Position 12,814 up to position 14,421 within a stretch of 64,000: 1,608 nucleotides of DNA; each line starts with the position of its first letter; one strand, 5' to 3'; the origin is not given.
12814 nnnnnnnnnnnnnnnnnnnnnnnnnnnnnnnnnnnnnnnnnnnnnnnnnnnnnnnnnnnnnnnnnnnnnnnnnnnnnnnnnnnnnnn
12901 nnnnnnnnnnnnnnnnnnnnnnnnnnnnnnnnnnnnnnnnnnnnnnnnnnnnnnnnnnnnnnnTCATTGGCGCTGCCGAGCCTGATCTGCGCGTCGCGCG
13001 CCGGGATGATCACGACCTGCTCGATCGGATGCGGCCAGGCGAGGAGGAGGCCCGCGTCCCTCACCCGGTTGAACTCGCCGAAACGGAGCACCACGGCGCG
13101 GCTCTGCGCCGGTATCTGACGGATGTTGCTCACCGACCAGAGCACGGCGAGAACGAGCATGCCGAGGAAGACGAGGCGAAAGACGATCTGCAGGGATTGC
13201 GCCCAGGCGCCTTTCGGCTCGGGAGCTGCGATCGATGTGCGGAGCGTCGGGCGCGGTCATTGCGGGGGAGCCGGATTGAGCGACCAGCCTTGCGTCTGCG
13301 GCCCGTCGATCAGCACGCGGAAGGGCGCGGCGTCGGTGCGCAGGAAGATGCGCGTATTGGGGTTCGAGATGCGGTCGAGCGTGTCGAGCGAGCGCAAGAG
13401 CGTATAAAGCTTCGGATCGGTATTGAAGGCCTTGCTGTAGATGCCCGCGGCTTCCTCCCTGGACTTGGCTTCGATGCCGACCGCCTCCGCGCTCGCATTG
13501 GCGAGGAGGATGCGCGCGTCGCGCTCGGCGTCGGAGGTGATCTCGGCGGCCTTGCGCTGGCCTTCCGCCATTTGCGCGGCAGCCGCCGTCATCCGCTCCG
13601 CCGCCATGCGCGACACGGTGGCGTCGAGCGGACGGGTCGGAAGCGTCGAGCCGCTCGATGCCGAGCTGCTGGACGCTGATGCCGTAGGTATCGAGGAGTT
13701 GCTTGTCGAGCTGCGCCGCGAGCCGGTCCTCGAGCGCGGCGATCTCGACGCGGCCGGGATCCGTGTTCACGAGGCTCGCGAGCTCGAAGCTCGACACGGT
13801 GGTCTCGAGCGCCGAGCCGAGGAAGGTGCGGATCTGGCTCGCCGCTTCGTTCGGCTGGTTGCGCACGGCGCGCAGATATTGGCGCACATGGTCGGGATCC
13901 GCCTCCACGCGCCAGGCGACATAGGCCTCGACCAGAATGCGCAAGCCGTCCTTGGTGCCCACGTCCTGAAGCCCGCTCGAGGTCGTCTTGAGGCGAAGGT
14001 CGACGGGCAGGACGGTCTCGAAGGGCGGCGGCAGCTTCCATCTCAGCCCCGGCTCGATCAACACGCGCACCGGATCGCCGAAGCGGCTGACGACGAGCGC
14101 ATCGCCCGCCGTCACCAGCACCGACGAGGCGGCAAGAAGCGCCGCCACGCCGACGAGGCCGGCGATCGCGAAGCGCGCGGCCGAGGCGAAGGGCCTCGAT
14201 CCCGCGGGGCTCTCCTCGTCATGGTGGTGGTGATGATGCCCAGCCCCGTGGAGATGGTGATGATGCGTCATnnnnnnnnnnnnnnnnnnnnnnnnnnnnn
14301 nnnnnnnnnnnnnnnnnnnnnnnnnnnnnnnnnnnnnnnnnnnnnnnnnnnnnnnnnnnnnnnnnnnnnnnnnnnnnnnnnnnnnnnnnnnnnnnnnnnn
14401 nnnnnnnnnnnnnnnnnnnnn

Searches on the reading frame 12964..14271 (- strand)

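Call 55: search_protein_families(library=pfam, proteins=[window:12964-14271:-], max_evalue=0.001)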
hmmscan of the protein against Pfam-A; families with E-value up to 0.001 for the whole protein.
window:12964-14271:- (435 aa): 1 family
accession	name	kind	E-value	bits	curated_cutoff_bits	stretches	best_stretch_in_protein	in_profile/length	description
PF01145.31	Band_7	-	9.5e-24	84.8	23.6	1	53-210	3-147/176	SPFH domain / Band 7 family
